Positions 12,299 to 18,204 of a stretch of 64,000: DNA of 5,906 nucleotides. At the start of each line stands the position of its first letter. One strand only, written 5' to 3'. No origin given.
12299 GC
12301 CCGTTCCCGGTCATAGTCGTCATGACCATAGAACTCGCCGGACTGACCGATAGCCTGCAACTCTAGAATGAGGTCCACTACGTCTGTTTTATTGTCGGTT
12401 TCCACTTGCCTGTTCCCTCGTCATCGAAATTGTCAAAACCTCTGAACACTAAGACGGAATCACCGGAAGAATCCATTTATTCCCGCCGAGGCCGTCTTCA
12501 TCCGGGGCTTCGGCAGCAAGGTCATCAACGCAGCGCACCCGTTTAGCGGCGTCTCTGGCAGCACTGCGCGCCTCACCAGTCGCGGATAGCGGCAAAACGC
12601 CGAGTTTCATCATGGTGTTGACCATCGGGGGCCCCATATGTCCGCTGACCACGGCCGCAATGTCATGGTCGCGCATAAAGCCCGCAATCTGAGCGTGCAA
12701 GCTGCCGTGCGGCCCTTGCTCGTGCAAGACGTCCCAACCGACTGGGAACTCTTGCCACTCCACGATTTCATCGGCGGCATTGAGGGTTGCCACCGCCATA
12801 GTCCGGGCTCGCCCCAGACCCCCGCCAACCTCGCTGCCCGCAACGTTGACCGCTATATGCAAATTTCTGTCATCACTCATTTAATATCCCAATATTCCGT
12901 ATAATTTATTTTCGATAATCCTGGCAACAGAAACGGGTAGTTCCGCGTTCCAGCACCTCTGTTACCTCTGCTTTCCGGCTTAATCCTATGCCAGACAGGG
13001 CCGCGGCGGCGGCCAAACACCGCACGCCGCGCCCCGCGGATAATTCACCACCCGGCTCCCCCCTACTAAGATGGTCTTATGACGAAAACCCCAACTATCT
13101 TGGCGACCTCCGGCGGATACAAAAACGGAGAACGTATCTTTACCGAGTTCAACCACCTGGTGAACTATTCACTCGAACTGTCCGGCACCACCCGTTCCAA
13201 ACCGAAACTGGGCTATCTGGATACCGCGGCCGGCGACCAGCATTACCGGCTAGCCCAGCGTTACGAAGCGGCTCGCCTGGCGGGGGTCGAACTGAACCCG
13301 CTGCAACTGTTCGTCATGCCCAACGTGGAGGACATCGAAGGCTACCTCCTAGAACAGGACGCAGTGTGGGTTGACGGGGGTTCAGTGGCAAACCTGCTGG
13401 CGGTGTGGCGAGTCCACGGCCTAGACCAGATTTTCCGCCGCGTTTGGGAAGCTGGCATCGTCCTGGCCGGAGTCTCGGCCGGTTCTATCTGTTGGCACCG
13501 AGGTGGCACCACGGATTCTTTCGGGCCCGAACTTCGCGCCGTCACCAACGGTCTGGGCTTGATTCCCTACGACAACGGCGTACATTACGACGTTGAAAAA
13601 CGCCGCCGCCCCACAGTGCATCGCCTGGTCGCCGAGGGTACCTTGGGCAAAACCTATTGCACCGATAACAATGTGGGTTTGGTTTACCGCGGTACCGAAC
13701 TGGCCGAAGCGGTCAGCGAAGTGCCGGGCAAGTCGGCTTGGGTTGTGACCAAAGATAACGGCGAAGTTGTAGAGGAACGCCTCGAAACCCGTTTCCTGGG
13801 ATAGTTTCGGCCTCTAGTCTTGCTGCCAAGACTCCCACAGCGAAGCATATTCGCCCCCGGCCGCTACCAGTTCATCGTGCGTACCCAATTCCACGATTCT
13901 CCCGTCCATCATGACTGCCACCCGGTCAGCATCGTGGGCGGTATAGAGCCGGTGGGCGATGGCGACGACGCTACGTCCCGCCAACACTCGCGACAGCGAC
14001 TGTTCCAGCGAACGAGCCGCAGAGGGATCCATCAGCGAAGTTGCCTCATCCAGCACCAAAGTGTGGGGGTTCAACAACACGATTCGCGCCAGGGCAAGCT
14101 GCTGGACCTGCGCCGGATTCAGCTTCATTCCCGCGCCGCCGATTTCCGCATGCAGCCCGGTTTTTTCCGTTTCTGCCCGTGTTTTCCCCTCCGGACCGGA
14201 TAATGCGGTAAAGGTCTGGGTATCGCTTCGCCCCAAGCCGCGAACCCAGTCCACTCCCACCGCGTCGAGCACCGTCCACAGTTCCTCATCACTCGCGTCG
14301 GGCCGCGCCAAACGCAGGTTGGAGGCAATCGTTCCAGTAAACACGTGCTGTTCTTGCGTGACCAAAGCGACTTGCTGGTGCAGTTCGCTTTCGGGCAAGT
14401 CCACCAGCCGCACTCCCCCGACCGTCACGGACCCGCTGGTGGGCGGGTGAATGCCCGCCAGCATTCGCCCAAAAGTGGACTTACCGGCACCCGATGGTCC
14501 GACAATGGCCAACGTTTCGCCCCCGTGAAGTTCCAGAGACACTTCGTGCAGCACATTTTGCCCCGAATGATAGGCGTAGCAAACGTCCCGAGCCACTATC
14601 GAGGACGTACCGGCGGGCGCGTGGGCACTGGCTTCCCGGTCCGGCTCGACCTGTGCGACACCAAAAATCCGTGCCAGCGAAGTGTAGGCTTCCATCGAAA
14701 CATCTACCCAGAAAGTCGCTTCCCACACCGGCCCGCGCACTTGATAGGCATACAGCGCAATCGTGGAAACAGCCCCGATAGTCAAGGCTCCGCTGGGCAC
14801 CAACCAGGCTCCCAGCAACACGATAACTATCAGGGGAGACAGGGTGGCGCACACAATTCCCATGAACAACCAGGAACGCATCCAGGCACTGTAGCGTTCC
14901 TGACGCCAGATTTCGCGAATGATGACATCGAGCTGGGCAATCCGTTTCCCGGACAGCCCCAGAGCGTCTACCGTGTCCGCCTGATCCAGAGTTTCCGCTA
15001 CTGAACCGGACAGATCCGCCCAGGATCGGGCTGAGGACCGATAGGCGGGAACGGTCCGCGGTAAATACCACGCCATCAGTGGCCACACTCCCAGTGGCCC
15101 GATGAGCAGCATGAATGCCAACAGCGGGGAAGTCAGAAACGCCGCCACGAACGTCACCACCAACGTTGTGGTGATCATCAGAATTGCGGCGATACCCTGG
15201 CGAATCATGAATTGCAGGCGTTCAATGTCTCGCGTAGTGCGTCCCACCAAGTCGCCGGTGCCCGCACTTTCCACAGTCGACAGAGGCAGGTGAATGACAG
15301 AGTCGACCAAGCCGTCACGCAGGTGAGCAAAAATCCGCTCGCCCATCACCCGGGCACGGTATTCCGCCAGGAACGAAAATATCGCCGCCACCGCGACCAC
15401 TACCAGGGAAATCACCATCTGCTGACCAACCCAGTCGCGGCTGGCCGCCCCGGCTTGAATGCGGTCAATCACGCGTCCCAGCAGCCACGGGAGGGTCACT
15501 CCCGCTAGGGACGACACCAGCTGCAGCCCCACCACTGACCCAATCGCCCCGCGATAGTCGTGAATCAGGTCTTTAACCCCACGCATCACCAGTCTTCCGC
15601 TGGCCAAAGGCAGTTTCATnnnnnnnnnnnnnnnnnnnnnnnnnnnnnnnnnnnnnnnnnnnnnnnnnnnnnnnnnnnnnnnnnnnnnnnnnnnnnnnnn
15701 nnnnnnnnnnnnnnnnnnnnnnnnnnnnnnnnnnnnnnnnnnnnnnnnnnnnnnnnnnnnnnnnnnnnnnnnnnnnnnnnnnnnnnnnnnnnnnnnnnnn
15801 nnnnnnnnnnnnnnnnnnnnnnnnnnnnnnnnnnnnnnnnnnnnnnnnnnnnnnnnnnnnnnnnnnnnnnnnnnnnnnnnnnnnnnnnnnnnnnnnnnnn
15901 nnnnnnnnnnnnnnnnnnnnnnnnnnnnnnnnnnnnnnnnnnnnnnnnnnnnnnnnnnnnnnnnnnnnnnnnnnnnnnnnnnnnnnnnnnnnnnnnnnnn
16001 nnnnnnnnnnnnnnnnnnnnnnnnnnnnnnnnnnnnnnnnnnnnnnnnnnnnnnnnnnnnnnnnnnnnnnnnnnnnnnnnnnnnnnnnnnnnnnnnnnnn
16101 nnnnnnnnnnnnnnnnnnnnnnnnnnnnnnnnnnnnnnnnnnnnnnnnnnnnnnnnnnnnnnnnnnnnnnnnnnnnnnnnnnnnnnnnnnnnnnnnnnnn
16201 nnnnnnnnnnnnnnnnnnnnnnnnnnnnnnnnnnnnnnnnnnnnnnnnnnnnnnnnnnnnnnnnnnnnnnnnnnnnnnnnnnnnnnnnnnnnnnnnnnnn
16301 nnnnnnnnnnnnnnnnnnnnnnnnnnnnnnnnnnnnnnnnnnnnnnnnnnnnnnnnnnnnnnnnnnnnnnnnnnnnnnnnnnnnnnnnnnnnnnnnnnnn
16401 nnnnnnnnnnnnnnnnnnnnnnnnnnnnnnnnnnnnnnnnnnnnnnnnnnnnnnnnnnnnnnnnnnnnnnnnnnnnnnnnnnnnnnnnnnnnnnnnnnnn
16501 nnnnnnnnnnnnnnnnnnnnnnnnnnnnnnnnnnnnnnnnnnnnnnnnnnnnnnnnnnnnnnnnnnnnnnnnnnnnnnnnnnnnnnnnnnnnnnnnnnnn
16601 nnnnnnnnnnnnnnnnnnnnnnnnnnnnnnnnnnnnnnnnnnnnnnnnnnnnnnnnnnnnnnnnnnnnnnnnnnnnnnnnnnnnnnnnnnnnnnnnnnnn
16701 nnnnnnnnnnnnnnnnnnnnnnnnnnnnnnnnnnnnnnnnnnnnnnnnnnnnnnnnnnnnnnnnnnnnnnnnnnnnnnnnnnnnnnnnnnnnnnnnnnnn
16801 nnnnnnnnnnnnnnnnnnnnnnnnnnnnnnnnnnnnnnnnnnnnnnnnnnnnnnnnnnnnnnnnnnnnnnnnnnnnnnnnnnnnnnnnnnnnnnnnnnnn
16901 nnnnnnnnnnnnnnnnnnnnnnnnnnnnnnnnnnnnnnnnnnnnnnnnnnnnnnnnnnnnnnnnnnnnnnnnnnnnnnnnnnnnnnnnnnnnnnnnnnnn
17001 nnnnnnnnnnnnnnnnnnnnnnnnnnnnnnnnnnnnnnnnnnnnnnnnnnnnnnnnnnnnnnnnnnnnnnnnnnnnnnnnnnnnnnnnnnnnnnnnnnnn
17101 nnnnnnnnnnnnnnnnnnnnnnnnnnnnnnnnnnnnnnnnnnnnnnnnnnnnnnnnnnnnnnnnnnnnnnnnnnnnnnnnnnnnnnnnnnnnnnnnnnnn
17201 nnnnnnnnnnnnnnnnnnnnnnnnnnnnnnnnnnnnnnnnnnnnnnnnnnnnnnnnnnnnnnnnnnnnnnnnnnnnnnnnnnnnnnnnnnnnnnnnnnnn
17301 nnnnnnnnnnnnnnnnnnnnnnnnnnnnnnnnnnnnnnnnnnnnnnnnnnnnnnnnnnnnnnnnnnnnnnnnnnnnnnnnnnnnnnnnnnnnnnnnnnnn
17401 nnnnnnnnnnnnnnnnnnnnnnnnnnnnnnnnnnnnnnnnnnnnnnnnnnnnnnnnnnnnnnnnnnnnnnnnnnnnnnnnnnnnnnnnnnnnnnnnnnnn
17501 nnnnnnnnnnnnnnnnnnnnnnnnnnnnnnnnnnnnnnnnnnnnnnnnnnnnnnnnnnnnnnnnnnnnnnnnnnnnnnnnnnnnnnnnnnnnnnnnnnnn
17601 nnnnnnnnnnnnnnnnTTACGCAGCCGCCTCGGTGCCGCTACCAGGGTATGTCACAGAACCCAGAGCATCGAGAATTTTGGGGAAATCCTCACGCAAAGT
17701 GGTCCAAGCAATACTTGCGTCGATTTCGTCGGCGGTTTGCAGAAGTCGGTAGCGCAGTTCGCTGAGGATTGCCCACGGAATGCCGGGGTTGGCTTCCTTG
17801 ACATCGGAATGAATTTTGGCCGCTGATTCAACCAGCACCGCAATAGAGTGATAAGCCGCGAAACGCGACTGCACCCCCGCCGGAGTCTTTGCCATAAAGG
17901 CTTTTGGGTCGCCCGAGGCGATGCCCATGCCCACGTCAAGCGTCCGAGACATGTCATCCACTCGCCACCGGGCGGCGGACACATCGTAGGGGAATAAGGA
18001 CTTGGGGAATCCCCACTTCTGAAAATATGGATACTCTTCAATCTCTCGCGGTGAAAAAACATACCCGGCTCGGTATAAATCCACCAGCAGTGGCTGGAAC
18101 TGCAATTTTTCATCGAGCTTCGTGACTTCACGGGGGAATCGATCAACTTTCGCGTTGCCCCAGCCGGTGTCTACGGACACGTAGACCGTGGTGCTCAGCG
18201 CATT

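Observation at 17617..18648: Single-chain XRE-HTH + MNT-like + HepT/HEPN-like fusion with eroded catalytic motifs, heading an ABC-exporter operon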

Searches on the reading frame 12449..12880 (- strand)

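Call 19: search_protein_families(library=pfam, proteins=[window:12449-12880:-], max_evalue=0.01)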
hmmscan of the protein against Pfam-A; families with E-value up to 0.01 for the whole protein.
window:12449-12880:- (143 aa): 1 family
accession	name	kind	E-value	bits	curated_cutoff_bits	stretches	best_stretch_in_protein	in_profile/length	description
PF02579.22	Nitro_FeMo-Co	-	5.6e-07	30.2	26.3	1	15-109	2-90/94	Dinitrogenase iron-molybdenum cofactor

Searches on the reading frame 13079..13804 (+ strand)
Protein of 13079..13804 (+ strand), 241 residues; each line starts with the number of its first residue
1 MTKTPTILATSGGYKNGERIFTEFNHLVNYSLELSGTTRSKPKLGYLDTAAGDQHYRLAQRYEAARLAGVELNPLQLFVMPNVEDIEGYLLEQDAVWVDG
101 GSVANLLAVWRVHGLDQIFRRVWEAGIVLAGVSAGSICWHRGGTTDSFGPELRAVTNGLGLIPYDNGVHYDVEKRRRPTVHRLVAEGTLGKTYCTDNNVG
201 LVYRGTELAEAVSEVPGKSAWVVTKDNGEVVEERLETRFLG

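Call 19: search_protein_families(library=pfam, proteins=[window:13079-13804:+], max_evalue=0.01)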
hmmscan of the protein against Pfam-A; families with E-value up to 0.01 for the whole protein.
window:13079-13804:+ (241 aa): 1 family
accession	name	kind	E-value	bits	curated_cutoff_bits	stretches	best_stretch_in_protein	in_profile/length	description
PF03575.23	Peptidase_S51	-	7e-26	91.6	23.9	1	8-208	2-203/206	Peptidase family S51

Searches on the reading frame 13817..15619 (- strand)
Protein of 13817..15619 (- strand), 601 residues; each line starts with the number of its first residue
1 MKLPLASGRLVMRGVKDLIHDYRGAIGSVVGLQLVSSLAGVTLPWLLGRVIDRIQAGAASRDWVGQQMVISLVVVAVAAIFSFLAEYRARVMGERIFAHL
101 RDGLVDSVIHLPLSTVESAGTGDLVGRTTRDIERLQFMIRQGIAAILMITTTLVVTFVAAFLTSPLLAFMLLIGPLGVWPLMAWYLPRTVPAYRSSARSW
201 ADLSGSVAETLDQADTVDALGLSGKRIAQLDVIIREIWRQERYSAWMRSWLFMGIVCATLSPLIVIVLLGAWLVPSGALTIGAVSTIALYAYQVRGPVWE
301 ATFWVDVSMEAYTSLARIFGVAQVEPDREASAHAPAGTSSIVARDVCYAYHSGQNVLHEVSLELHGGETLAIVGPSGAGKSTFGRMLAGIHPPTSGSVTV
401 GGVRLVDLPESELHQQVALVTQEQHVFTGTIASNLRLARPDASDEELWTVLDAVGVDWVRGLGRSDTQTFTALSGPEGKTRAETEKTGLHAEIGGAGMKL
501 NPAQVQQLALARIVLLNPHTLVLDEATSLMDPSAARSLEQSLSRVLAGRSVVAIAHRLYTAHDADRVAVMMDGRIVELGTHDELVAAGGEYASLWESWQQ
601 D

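Call 3: search_protein_families(library=pfam, proteins=[window:13817-15619:-], max_evalue=1)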
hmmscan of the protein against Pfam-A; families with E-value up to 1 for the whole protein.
window:13817-15619:- (601 aa): 9 families
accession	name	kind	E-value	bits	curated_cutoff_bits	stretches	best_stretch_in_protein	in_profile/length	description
PF00664.28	ABC_membrane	-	3e-31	109.6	28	1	32-298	7-274/274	ABC transporter transmembrane region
PF00005.33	ABC_tran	-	4.9e-21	76.2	25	1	357-528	1-137/137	ABC transporter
PF13401.12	AAA_22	-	0.0021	18.8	27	1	369-394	7-32/130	AAA domain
PF13555.12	AAA_29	-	0.0089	16.2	27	1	358-383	15-38/61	P-loop containing region of AAA domain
PF03193.22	RsgA_GTPase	-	0.017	15.4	30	1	351-389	91-128/174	RsgA GTPase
PF20703.3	nSTAND1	-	0.041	13.9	27.1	1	357-418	23-85/379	Novel STAND NTPase 1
PF13671.12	AAA_33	-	0.064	14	27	1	372-391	4-23/143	AAA domain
PF22039.1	HUTI_composite_bact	-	0.1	12.7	25.5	1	572-587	7-22/26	Imidazolonepropionase-like composite domain, bacteria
PF01078.27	Mg_chelatase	-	0.11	12.3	20.3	1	362-396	17-51/207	Magnesium chelatase, subunit ChlI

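Call 46: search_protein_families(library=ncbifam, proteins=[window:13817-15619:-], max_evalue=0.00001)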
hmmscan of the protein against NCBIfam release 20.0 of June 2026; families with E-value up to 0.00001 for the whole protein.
window:13817-15619:- (601 aa): 170 families (the best 25 are shown)
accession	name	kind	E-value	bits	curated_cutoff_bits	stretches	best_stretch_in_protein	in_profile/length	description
TIGR02204.1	MsbA_rel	hypoth_equivalog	3.4e-82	276.9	780.4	1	14-594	8-571/576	ABC transporter, permease/ATP-binding protein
TIGR01846.1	type_I_sec_HlyB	subfamily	1.1e-66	225.5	725.55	1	21-597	136-691/694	type I secretion system permease/ATPase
TIGR00958.1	3a01208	subfamily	2.9e-64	217.6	874.6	1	32-594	169-710/711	antigen peptide transporter 2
TIGR02203.1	MsbA_lipidA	equivalog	1.2e-63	215.6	602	1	26-595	17-566/572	lipid A export permease/ATP-binding protein MsbA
TIGR03796.1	NHLM_micro_ABC1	equivalog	3.6e-62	210.6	853.3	2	12-449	142-587/710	NHLP family bacteriocin export ABC transporter peptidase/permease/ATPase subunit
NF010178.0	PRK13657.1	equivalog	8.3e-62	209.4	733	1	23-595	18-567/588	glucan ABC transporter ATP-binding protein/ permease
TIGR02868.1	CydC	equivalog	8.4e-60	202.9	329.05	1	68-558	52-530/530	thiol reductant ABC exporter subunit CydC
TIGR02857.1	CydD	equivalog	1.2e-59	202.7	435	1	23-570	2-529/529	thiol reductant ABC exporter subunit CydD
TIGR03375.1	type_I_sec_LssB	subfamily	1.2e-59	202.3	693.1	1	73-587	197-691/696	type I secretion system permease/ATPase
NF052233.1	CphA_assoc_ABC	equivalog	1.4e-57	195.6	880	2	20-448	180-615/766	cyanophycin metabolism-associated ABC transporter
NF008056.1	PRK10790.1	equivalog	7.1e-57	193.2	746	1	20-595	19-572/584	SmdB family multidrug efflux ABC transporter permease/ATP-binding protein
NF045513.1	HepA_fam_ABC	equivalog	1.1e-56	192.5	725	2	487-597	498-605/610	heterocyst formation ABC transporter subunit HepA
TIGR03797.1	NHLM_micro_ABC2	equivalog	1.9e-55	188.6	709.4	2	19-457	131-568/686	NHLP bacteriocin export ABC transporter permease/ATPase subunit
TIGR01193.1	bacteriocin_ABC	subfamily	3.9e-54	184.3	523.85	2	69-455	200-589/708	peptide cleavage/export ABC transporter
NF008364.0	PRK11160.1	equivalog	2.7e-51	174.9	630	1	78-596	69-573/575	heme ABC transporter ATP-binding protein/permease CydC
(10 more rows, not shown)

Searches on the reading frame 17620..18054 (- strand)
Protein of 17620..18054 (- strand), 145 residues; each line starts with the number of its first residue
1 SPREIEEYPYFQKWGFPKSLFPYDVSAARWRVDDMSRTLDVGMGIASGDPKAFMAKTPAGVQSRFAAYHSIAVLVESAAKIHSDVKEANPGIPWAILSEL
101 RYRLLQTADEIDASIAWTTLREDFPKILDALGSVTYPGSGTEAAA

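Call 59: search_solved_structures(query=A5, max_evalue=0.01, show_alignments=2)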
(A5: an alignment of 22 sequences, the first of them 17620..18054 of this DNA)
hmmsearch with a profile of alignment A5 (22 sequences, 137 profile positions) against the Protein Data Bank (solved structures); distinct sequences matched with E-value up to 0.01: 0.
